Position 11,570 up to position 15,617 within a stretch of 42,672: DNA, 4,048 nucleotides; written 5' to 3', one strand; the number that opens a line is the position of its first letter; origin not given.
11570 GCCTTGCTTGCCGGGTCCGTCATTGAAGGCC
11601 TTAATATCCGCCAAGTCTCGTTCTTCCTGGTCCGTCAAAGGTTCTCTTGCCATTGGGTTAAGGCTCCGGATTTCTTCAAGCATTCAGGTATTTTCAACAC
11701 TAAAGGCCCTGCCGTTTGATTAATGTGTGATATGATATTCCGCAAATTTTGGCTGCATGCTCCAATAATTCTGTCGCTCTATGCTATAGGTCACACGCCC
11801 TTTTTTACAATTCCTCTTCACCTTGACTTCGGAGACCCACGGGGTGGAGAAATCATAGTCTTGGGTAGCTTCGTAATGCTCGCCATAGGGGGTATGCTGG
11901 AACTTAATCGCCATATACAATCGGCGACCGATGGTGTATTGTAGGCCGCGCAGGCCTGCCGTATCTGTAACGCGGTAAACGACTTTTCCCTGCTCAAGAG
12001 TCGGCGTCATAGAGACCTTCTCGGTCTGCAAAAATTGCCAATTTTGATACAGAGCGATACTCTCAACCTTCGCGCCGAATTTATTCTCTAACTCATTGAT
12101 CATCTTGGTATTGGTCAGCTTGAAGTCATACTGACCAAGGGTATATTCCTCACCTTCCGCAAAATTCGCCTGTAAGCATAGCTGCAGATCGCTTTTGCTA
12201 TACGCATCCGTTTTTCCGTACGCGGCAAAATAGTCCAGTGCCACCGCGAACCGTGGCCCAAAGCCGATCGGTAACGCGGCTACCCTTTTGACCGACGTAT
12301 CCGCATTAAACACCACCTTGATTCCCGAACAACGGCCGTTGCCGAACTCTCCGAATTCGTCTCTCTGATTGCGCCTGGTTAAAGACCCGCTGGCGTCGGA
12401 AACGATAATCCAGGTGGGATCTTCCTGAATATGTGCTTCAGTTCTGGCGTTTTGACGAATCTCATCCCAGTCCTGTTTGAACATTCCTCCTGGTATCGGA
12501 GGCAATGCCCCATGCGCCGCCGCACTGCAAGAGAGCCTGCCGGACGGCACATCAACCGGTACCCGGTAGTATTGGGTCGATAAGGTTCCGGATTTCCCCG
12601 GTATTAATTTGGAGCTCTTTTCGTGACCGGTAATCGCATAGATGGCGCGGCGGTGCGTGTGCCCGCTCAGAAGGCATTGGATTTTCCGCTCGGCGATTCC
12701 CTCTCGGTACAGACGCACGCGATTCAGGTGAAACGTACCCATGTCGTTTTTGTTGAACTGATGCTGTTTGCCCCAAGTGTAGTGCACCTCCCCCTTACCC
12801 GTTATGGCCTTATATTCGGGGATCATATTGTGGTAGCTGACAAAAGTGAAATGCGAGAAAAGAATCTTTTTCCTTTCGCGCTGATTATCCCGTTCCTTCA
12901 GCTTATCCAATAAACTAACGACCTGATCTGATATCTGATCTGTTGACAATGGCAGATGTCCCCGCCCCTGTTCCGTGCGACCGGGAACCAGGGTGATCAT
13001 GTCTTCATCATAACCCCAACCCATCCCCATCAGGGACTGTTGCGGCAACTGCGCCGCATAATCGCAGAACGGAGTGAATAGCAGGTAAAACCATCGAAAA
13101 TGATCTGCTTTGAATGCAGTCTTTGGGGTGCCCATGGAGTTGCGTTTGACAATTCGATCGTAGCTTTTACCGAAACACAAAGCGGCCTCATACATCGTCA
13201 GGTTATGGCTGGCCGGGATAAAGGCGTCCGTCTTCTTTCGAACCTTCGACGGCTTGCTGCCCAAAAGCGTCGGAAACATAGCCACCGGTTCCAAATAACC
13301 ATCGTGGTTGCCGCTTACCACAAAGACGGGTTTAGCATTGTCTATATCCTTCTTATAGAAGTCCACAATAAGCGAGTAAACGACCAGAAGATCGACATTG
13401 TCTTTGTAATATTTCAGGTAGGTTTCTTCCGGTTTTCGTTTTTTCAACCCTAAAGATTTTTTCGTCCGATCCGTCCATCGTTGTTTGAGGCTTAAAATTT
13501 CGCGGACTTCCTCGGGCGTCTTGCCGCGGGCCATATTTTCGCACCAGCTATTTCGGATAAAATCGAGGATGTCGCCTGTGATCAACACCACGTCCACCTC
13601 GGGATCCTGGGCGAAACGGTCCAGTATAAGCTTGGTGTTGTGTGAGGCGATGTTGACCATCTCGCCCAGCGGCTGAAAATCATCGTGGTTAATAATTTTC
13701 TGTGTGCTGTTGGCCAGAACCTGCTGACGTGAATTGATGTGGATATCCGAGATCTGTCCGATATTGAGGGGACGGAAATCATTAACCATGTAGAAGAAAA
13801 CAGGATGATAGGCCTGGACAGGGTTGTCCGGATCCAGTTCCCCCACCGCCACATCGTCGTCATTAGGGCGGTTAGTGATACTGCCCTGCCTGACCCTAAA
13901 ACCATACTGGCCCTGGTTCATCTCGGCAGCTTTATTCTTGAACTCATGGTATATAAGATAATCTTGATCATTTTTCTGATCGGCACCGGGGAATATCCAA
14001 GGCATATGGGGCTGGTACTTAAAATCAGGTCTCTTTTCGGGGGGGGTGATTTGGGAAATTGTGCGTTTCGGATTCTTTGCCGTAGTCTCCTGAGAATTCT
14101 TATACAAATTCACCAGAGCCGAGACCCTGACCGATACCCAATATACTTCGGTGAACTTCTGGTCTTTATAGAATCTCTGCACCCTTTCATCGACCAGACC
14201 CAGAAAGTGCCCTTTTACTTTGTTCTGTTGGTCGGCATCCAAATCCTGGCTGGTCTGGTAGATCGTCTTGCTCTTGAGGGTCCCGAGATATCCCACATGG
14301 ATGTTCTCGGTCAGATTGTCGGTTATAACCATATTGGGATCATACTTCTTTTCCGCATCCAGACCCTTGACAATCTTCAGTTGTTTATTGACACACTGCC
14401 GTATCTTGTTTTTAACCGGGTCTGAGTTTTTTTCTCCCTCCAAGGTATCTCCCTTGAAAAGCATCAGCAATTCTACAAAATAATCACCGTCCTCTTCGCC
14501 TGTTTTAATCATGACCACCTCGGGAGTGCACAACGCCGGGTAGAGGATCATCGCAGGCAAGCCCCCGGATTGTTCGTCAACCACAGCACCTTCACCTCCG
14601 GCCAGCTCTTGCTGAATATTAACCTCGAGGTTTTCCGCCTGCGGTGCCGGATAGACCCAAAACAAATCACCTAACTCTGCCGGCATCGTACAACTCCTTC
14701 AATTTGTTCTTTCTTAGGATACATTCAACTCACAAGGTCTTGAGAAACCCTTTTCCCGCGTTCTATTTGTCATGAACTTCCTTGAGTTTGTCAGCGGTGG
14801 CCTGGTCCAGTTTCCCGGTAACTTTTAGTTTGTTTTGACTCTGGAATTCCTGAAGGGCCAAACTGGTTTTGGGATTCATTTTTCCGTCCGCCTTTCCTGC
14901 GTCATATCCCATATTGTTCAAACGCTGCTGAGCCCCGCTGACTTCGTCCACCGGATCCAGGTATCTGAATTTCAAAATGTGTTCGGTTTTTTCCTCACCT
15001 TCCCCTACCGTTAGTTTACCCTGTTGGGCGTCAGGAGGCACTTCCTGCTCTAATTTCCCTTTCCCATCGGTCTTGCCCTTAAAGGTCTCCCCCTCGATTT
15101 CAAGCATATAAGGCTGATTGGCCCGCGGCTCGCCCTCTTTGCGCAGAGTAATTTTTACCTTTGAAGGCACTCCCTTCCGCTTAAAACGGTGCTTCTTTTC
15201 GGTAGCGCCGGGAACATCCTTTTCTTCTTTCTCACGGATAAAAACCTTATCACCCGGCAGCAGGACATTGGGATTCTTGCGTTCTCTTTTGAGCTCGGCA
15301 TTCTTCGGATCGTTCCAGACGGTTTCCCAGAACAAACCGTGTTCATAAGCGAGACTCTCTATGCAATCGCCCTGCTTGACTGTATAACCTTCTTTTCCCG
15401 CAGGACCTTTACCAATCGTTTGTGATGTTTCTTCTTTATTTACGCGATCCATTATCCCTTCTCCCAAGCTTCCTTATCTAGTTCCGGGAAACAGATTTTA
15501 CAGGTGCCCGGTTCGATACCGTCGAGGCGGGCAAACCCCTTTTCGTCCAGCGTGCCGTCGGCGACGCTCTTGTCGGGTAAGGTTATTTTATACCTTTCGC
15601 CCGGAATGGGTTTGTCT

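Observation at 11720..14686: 988-aa calcineurin-like metallophosphoesterase in the vgrG-PAAR cargo slot: a candidate T6SS effector of an uncharacterised class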

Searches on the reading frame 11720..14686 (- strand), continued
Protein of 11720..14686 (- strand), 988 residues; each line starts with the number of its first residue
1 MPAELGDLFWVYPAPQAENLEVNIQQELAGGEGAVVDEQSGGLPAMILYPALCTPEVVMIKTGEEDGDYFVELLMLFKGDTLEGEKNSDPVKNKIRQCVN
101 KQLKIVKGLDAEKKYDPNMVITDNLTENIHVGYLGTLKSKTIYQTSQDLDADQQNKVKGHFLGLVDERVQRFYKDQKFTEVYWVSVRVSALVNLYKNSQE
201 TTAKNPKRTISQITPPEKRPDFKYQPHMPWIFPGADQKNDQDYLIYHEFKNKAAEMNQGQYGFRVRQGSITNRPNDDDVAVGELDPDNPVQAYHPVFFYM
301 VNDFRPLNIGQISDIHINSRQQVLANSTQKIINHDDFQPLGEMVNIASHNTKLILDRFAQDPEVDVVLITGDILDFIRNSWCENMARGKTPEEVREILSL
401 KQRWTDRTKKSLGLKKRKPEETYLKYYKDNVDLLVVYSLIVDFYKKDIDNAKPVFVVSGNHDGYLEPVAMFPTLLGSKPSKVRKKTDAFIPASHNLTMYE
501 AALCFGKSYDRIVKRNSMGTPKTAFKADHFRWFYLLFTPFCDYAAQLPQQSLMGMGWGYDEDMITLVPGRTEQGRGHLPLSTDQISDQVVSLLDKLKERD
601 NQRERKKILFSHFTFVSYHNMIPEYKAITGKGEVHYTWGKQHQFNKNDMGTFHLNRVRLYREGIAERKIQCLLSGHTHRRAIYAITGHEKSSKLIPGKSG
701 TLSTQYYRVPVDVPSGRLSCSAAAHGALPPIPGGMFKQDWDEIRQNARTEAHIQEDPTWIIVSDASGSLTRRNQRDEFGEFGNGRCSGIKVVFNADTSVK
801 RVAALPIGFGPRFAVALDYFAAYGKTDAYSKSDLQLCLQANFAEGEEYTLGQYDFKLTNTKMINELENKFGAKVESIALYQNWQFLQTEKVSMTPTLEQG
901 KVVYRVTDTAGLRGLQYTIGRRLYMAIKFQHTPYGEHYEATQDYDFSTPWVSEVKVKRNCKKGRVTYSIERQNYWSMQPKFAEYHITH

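Call 81: search_dna_similar(query=window:11720-14686:-, collection=phages, mode=protein, max_evalue=0.00001, max_rows=10)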
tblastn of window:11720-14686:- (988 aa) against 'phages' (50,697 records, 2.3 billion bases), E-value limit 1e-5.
No match.

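Call 83: search_protein_families(library=pfam, proteins=[L013:47-1123:+, L013:1120-2076:+, L013:2867-3289:+, L013:3291-4457:+, L013:4503-5822:+, L013:5841-6314:+, L013:9470-13111:+, L013:17817-18572:+, L013:20314-22018:+], max_evalue=0.01)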
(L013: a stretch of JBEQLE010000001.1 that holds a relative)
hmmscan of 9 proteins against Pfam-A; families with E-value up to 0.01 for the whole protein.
L013:47-1123:+ (358 aa): 1 family
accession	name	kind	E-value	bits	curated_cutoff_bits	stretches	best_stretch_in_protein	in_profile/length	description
PF10545.15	MADF_DNA_bdg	-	5.1e-05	24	22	1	217-266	11-63/84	Alcohol dehydrogenase transcription factor Myb/SANT-like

L013:1120-2076:+ (318 aa): 0 families

L013:2867-3289:+ (140 aa): 3 families
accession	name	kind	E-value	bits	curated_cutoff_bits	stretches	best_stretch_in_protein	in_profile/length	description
PF10934.14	Sheath_initiator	-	3.2e-09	37.2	32.9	1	25-121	7-102/104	Contractile injection system sheath initiator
PF07409.17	GP46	-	1.6e-07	31.6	28.6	1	66-128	38-99/101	Phage protein GP46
PF04965.19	GPW_gp25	-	1.8e-07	31.3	27.2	1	39-123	2-89/96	Baseplate wedge protein gp25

L013:3291-4457:+ (388 aa): 1 family
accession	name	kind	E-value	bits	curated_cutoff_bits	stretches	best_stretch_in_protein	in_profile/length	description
PF04865.19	Baseplate_J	-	1.7e-15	57.5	21.1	1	64-336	4-253/255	Baseplate J-like protein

L013:4503-5822:+ (439 aa): 0 families

L013:5841-6314:+ (157 aa): 0 families

L013:9470-13111:+ (1213 aa): 1 family
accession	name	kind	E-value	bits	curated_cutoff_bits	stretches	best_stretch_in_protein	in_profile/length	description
PF05341.16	PIF6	-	0.0083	16.7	27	0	291-337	32-77/105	Per os infectivity factor 6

L013:17817-18572:+ (251 aa): 0 families

L013:20314-22018:+ (568 aa): 4 families
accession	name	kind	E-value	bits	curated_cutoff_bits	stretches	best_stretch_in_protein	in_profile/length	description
PF04851.21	ResIII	-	9.5e-41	139.9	22.5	1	183-369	4-163/164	Type III restriction enzyme, res subunit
PF18766.7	SWI2_SNF2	-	1.3e-19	71.2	26.7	1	187-424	2-213/221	SWI2/SNF2 ATPase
PF00270.35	DEAD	-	7.2e-13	49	26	1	185-370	2-162/167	DEAD/DEAH box helicase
PF04313.20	HSDR_N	-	5e-09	36.7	25.1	1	73-143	126-196/198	Type I restriction enzyme R protein N terminus (HSDR_N)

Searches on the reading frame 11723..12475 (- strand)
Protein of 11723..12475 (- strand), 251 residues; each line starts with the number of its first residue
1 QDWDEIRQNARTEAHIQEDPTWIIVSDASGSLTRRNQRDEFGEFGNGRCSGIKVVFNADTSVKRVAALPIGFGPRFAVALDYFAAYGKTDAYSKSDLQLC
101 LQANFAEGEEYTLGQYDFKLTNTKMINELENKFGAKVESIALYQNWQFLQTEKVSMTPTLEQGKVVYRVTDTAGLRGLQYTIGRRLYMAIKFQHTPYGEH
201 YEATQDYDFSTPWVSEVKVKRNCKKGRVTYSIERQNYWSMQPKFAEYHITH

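Call 51: search_solved_structures(query=A4, max_evalue=10)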
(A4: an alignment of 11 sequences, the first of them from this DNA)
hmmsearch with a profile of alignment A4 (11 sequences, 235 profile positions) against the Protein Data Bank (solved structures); distinct sequences matched with E-value up to 10: 2.
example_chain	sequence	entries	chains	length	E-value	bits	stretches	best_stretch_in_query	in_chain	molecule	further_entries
4poi_A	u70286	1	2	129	0.027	17.4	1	36-99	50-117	Putative periplasmic protein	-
2i1s_A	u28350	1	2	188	0.03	17.2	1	169-221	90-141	Hypothetical protein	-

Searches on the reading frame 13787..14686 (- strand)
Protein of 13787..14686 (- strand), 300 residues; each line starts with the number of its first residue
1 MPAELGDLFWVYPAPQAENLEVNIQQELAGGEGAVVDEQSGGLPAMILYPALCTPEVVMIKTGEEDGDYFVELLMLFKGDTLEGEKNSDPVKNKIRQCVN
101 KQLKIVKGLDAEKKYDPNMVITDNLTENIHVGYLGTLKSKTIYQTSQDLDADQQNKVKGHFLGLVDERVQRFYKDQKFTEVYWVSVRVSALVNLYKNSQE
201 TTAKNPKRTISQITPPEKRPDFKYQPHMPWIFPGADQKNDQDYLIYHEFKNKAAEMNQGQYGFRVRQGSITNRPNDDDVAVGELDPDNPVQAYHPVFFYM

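Call 50: search_solved_structures(query=A3, max_evalue=10)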
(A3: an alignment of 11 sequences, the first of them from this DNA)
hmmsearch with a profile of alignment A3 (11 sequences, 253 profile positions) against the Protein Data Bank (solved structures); distinct sequences matched with E-value up to 10: 1.
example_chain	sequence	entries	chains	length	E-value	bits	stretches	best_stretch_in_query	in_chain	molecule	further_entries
1o22_A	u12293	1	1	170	0.11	15.5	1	125-230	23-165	orphan protein TM0875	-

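Call 52: search_protein_families(library=pfam, alignment_id=A3, max_evalue=10)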
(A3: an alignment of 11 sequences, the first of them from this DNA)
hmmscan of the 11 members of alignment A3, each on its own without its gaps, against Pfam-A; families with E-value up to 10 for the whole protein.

A. member 1, seq(300 aa): 0 families

B. families by the number of members that match (of 11 scanned): 2 families
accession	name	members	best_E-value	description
PF06353.17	DUF1062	1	0.021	Protein of unknown function (DUF1062)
PF16817.10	DUF5073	1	0.2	Domain of unknown function (DUF5073)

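Call 56: predict_structure(alignment_id=A3)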
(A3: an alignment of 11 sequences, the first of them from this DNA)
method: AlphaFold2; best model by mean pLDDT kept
length: 300 residues; sequences in the alignment: 11
mean_pLDDT: 54.1   pTM: 0.59
mean pLDDT of the five models: 54.1, 53.8, 50.4, 50.2, 47.3
residues with pLDDT >= 90: 14; 70-90: 72; 50-70: 63; < 50: 151
segments of 3 or more residues with pLDDT < 50: 1-6, 13-40, 52-58, 61-64, 107-113, 154-157, 194-220, 222-236, 249-300
pLDDT, mean of each block of 10 residues (from residue 1): 42 40 28 35 73 45 57 84 88 88 58 57 83 87 65 53 67 82 83 46 31 35 30 42 52 39 32 34 34 33
secondary structure, 60 per line:
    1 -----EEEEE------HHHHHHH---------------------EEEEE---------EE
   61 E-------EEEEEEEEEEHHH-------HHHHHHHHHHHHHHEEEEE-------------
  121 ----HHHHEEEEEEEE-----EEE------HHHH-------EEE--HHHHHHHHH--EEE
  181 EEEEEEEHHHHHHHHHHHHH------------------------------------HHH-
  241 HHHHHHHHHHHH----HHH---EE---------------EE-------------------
elements in order: E6-10 H17-23 E45-49 E59-61 E69-78 H89-102 E103-107 H125-128 E129-136 E142-144 H151-154 E162-164 H167-175 E178-187 H188-200 H241-252

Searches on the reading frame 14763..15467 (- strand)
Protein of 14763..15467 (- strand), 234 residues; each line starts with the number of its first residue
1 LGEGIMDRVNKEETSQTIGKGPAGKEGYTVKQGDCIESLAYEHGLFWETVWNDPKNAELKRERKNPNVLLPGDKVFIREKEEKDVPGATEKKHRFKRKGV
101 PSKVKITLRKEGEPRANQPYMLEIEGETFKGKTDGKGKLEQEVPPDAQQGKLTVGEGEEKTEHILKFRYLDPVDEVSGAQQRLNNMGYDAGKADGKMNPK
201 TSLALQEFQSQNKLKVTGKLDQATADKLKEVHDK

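Call 4: search_protein_families(library=pfam, proteins=[window:14763-15467:-], max_evalue=0.01)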
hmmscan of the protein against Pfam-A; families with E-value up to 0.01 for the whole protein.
window:14763-15467:- (234 aa): 1 family
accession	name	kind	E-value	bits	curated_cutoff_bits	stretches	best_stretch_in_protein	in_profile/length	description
PF01471.23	PG_binding_1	-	1.2e-15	57.9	23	1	174-228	3-57/57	Putative peptidoglycan binding domain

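Call 7: search_protein_families(library=ncbifam, proteins=[window:14763-15467:-], max_evalue=0.01)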
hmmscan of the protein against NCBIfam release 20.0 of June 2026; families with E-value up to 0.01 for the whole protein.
window:14763-15467:- (234 aa): 4 families
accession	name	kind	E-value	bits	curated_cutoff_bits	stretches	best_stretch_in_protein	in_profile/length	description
TIGR02869.1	spore_SleB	equivalog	3.7e-09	36.8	236.5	1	174-228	14-68/201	spore cortex-lytic enzyme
TIGR03979.1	His_Ser_Rich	equivalog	5.9e-09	36.2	121.65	1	178-224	136-182/190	His-Xaa-Ser repeat protein HxsA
NF052377.1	lmo1851_S41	exception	1.4e-08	33.9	725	1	173-230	390-447/468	lmo1851 family serine protease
NF004786.0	PRK06132.1-3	equivalog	1.9e-07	30.2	329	1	174-232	221-279/418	hypothetical protein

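Call 55: search_protein_families(library=pfam, proteins=[window:14763-15467:-], max_evalue=5)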
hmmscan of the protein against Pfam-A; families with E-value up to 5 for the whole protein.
window:14763-15467:- (234 aa): 3 families
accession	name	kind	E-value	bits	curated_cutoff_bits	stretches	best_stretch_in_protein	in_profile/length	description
PF01471.23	PG_binding_1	-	1.2e-15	57.9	23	1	174-228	3-57/57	Putative peptidoglycan binding domain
PF01476.26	LysM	-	0.025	15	20.9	1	28-45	1-18/43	LysM domain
PF08823.16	PG_binding_2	-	0.03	15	21.1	1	174-212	16-54/74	Putative peptidoglycan binding domain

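Call 70: search_protein_families(library=padloc, proteins=[window:14763-15467:-], max_evalue=0.01)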
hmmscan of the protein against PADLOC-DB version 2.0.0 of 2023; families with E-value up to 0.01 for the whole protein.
window:14763-15467:- (234 aa): 0 families
